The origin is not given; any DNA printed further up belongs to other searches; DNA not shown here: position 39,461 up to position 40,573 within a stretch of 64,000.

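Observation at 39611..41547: Inverted two-gene module: DUF362/2x[4Fe-4S] protein plus SPL-like radical SAM enzyme inserted between ftsK and rimO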

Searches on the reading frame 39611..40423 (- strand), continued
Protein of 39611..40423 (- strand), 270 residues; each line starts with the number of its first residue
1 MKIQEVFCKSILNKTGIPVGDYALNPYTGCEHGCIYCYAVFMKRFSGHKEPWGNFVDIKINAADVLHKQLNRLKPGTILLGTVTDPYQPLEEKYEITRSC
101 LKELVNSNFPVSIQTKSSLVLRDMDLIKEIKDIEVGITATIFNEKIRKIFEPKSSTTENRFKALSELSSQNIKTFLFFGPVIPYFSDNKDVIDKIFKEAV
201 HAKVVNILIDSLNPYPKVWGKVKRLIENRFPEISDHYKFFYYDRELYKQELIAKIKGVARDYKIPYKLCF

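Call 20: find_encoding_contigs(protein=P0087, flank=10000, max_places=2)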
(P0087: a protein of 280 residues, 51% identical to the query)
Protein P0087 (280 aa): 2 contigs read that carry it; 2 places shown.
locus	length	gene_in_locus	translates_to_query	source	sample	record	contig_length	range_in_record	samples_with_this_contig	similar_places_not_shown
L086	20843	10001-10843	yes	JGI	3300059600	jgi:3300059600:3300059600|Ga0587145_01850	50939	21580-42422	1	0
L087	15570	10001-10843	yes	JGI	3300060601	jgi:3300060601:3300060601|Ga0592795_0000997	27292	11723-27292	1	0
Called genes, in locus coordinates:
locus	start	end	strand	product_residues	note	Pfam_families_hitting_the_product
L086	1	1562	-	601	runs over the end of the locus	PF00111:Fer2, PF17650:RACo_linker, PF17651:Raco_middle, PF14574:RACo_C_ter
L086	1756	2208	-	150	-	PF04519:Bactofilin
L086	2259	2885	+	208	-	PF01725:Ham1p_like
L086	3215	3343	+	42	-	-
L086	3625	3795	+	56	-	-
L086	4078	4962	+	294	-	PF01546:Peptidase_M20, PF04389:Peptidase_M28 (faint), PF05343:Peptidase_M42 (faint), PF07687:M20_dimer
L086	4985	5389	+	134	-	PF22636:FlK, PF03061:4HBT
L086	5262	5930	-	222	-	PF02464:CinA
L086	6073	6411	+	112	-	-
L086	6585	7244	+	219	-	-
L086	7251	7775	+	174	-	-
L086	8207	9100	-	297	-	PF13490:zf-HC2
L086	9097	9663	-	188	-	PF04542:Sigma70_r2, PF08281:Sigma70_r4_2, PF04545:Sigma70_r4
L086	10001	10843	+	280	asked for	PF07505:DUF5131 (weak), PF04055:Radical_SAM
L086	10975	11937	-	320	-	PF00291:PALP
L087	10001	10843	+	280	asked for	PF07505:DUF5131 (weak), PF04055:Radical_SAM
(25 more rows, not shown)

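Call 35: search_solved_structures(query=A1, max_evalue=1, show_alignments=1)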
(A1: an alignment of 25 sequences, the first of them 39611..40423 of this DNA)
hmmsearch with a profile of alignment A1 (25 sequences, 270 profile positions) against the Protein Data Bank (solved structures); distinct sequences matched with E-value up to 1: 7.
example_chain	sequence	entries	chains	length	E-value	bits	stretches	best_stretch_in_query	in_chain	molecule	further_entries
4fhe_A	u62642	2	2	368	0.0028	20.3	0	135-233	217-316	Spore photoproduct lyase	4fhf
4fhg_A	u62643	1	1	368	0.0029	20.3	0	135-233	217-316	Spore photoproduct lyase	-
4rh0_A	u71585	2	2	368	0.0036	20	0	135-233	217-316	Spore photoproduct lyase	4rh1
4fhc_A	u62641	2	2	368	0.004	19.8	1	15-233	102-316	Spore photoproduct lyase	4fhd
4k9r_A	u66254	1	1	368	0.011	18.5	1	15-233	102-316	Spore photoproduct lyase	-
3iab_B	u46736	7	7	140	0.051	16.2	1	147-212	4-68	Ribonucleases P/MRP protein subunit POP7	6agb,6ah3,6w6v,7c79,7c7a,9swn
7qv7_B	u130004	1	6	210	0.71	12.5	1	3-50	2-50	Hydrogen dependent carbon dioxide reductase subunit HycB4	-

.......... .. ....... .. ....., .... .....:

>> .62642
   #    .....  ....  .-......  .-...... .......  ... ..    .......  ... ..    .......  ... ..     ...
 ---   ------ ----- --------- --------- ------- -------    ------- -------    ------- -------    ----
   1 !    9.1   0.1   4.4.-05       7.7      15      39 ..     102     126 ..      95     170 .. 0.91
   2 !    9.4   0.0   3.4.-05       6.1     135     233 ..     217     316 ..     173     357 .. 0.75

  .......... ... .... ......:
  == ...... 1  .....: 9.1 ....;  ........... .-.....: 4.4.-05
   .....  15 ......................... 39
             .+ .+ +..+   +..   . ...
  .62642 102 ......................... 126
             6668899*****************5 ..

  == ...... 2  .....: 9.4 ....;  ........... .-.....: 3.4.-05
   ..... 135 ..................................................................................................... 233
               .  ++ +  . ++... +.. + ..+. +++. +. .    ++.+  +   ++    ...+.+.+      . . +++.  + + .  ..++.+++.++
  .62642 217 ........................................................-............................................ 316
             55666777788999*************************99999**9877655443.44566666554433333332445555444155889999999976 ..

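Call 43: predict_structure(alignment_id=A1)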
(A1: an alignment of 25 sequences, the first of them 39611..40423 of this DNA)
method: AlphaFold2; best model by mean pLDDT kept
length: 270 residues; sequences in the alignment: 25
mean_pLDDT: 89.1   pTM: 0.86
mean pLDDT of the five models: 89.1, 83.9, 82.0, 80.9, 80.8
residues with pLDDT >= 90: 179; 70-90: 73; 50-70: 18; < 50: 0
segments of 3 or more residues with pLDDT < 50: none
pLDDT, mean of each block of 10 residues (from residue 1): 88 83 86 72 66 82 96 93 72 91 95 90 94 94 93 90 97 95 93 97 96 79 93 93 92 95 89
secondary structure, 60 per line:
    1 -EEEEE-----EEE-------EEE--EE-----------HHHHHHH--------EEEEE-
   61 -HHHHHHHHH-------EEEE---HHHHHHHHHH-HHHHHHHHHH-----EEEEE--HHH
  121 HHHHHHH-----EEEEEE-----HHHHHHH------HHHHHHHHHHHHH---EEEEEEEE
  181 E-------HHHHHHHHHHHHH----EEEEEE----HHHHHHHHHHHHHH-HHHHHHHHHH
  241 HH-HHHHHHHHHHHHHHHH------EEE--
elements in order: E2-6 E12-14 E22-24 H40-46 E55-59 H62-70 E78-81 H85-94 H96-105 E111-115 H118-127 E133-138 H144-150 H157-169 E173-181 H189-201 E206-211 H216-229 H231-242 H244-259 E266-268

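Call 56: search_protein_families(library=padloc, proteins=[window:39611-40423:-], max_evalue=0.01)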
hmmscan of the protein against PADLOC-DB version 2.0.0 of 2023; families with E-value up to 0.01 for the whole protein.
window:39611-40423:- (270 aa): 2 families
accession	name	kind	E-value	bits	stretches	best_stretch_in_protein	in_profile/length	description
PDLC04639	PDC-M41B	-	0.00032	18.2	1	15-89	4-82/241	-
PDLC04569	PDC-M30B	-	0.0011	16.5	1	14-89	3-82/241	-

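Call 57: search_protein_families(library=phrogs, proteins=[window:39611-40423:-], max_evalue=0.01)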
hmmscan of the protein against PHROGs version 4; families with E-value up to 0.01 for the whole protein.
window:39611-40423:- (270 aa): 3 families
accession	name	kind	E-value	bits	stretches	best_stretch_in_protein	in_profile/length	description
phrog_13321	-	unknown function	2.4e-53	182.3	1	3-267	23-294/307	-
phrog_9252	-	DNA, RNA and nucleotide metabolism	5.5e-09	36.3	1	25-237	119-329/480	DNA repair photolyase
phrog_2045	-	unknown function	2.2e-06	28.3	1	13-78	3-78/299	-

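Call 73: search_dna_similar(query=window:39611-40423:-, collection=phages, mode=protein, max_rows=10)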
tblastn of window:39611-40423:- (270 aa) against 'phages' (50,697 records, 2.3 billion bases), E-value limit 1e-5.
Records with a match: 32; places in all: 32; records where one place covers at least 80% of the query: 22.
Best place of each record, by identity: <60% 32.
By first word of the organism name: Bordetella 9; Pseudomonas 8; Bacteriophage 6; Acidianus 2; Bicaudavirus 2; Dulem 1; Stenotrophomonas 1; Pseudanabaena 1; Bacteroides 1; Parabacteroides 1.
By host as written in the record: Bordetella bronchiseptica ATCC 10580 9; - 7; Pseudomonas aeruginosa 4; Pseudomonas aeruginosa PAO1 2; Varecia variegata 1; Acidianus convivator AA9 1; Acidianus convivator 1; Sulfolobus solfataricus 1; and 6 more.
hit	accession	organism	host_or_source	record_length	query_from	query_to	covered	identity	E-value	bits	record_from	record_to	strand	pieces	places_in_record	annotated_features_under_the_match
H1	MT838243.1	Bacteriophage sp.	human fecal samples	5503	3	268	99%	34.8%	1e-37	145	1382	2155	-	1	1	record has no annotation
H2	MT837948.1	Bacteriophage sp.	human fecal samples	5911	19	266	92%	33.2%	7e-36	140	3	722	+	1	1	record has no annotation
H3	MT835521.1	Bacteriophage sp.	human fecal samples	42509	29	257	85%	29.1%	2e-14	79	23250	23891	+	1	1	record has no annotation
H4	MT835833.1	Bacteriophage sp.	human fecal samples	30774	2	204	75%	32.7%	2e-24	107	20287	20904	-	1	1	record has no annotation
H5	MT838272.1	Bacteriophage sp.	human fecal samples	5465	23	208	69%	32.3%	2e-21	99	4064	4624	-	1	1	record has no annotation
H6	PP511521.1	Dulem virus 36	Varecia variegata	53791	23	182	59%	36.4%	2e-13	76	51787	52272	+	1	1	PA0069 family radical SAM protein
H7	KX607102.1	Acidianus two-tailed phage variant 1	Acidianus convivator AA9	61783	22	223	75%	27.3%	6e-16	83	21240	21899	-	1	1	radical SAM family protein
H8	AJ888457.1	Bicaudavirus pozzuoliense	-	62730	22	223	75%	27.3%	6e-16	83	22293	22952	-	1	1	hypothetical protein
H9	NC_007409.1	Bicaudavirus pozzuoliense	Acidianus convivator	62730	22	223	75%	27.3%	6e-16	83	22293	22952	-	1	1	radical SAM protein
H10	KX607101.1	Acidianus two-tailed virus 2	Sulfolobus solfataricus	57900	22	223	75%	27.3%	4e-15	81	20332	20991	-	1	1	radical SAM protein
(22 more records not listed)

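Call 74: search_dna_similar(query=window:39611-40423:-, collection=plasmids, mode=protein, max_rows=12)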
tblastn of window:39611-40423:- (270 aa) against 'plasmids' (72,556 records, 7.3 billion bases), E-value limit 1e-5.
Records with a match: 87; places in all: 94; records where one place covers at least 80% of the query: 34.
Best place of each record, by identity: <60% 87.
By first word of the organism name: Bacteroides 15; Azospirillum 8; Parabacteroides 7; Sinorhizobium 5; Paracoccus 5; Clostridium 3; Ralstonia 3; Streptomyces 3; Phocaeicola 2; Methylobacterium 2; and 30 more.
By predicted mobility (MOB-suite, as given by PLSDB): non-mobilizable 74; mobilizable 7; conjugative 6.
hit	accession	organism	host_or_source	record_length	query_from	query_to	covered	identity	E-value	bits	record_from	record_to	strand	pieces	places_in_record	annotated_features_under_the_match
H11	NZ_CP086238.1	Clostridium estertheticum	single colony,bovine feces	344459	3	266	98%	35.3%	6e-41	157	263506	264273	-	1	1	radical SAM mobile pair protein B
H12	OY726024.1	Phocaeicola massiliensis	-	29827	3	268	99%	34.8%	9e-38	147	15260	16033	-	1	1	record has no annotation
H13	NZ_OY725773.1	Parabacteroides distasonis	-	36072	3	268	99%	34.8%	1e-37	147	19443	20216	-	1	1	radical SAM mobile pair protein B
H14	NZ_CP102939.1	Bacteroides cellulosilyticus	Blood(Human)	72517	3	268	99%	34.8%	1e-37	147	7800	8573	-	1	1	radical SAM mobile pair protein B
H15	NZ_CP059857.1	Bacteroides zhangwenhongii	Homo sapiens,pure culture,feces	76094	3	268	99%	34.8%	1e-37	147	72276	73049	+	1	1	radical SAM mobile pair protein B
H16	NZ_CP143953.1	Phocaeicola vulgatus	Homo sapiens,cell culture,fecal sample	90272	3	268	99%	34.8%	1e-37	147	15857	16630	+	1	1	radical SAM mobile pair protein B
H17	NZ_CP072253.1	Bacteroides cellulosilyticus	Homo sapiens,cultured bacterial ...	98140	3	268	99%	34.8%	1e-37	147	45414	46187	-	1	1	radical SAM mobile pair protein B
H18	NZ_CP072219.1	Bacteroides xylanisolvens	Homo sapiens,cultured bacterial ...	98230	3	268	99%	34.8%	1e-37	147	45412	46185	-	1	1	radical SAM mobile pair protein B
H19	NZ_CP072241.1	Bacteroides uniformis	Homo sapiens,cultured bacterial ...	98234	3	268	99%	34.8%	1e-37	147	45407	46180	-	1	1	radical SAM mobile pair protein B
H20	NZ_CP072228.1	Bacteroides eggerthii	Homo sapiens,cultured bacterial ...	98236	3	268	99%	34.8%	1e-37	147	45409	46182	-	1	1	radical SAM mobile pair protein B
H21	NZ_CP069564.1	Bacteroides fragilis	-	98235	3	268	99%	34.8%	1e-37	147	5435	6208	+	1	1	radical SAM mobile pair protein B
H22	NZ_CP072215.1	Bacteroides xylanisolvens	Homo sapiens,cultured bacterial ...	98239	3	268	99%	34.8%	1e-37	147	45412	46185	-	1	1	radical SAM mobile pair protein B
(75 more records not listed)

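Call 75: get_annotated_region(hit=H14, flank=4000)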
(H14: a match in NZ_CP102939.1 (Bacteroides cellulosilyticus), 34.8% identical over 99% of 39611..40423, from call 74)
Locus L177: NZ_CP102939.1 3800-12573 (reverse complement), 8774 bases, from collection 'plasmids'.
description: Bacteroides cellulosilyticus strain PL2022 plasmid p1, complete sequence
organism: Bacteroides cellulosilyticus (NCBI taxid 246787)
taxonomy: Bacteria; Bacteroidota; Bacteroidia; Bacteroidales; Bacteroidaceae; Bacteroides; Bacteroides cellulosilyticus
host: -; source: Blood(Human); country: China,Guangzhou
typing (MOB-suite, as given by PLSDB): non-mobilizable; replicon rep_cluster_1702
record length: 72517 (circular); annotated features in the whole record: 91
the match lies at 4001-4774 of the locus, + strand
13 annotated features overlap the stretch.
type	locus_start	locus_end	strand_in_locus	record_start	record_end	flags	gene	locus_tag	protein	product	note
CDS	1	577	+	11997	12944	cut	-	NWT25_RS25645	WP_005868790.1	relaxase/mobilization nuclease domain-containing protein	-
CDS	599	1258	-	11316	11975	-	-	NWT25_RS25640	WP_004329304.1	AraC family transcriptional regulator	-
CDS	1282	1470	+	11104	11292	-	-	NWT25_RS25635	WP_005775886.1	hypothetical protein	-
CDS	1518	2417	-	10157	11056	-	-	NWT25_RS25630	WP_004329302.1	AraC family transcriptional regulator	-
CDS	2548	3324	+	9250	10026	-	-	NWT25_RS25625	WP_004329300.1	MBL fold metallo-hydrolase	-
CDS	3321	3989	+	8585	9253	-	-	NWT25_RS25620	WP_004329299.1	radical SAM mobile pair protein A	-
CDS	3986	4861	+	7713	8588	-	-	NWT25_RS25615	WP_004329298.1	radical SAM mobile pair protein B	-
CDS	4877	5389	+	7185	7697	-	-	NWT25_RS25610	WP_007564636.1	HAMP domain-containing sensor histidine kinase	GO:0007165 - signal transduction [Evidence IEA]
CDS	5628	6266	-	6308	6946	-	-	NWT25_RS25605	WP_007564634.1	recombinase family protein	-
CDS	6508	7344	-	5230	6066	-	rhuM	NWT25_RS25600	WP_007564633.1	RhuM family protein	-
CDS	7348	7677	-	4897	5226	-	-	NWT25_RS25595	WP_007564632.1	hypothetical protein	-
CDS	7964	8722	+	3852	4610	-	-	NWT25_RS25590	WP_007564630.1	ParA family protein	-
CDS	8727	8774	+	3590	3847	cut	-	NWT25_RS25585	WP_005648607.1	hypothetical protein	-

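Call 76: get_annotated_region(hit=H11, flank=4000)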
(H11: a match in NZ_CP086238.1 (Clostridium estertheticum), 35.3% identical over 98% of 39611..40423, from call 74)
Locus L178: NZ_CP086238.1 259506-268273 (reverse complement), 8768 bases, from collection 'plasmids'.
description: Clostridium estertheticum strain CF002 plasmid pCF002-344, complete sequence
organism: Clostridium estertheticum (NCBI taxid 238834)
taxonomy: Bacteria; Bacillota; Clostridia; Eubacteriales; Clostridiaceae; Clostridium; Clostridium estertheticum
host: -; source: single colony,bovine feces; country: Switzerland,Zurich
typing (MOB-suite, as given by PLSDB): non-mobilizable
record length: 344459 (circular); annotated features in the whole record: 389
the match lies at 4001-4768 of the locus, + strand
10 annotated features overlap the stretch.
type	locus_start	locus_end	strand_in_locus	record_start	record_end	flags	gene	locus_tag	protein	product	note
CDS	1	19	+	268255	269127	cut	-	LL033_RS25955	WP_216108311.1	DUF5131 family protein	-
CDS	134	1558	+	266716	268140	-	-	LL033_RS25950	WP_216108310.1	carboxylesterase family protein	-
CDS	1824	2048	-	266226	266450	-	-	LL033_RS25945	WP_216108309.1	TetR/AcrR family transcriptional regulator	GO:0006355 - regulation of DNA-templated transcription [Evidence IEA]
CDS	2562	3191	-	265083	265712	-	-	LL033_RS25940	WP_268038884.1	MmcQ/YjbR family DNA-binding protein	-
CDS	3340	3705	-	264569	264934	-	-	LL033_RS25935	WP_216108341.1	winged helix-turn-helix transcriptional regulator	-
CDS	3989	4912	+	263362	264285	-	-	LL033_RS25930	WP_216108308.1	radical SAM mobile pair protein B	-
CDS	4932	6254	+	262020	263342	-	-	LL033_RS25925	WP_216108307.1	replication-associated recombination protein A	GO:0006260 - DNA replication [Evidence IEA]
CDS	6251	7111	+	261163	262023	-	-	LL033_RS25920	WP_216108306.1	alpha/beta hydrolase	-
CDS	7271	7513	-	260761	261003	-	-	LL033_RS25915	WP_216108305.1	methyltransferase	-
CDS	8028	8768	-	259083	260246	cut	-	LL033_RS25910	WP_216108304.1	alpha/beta fold hydrolase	-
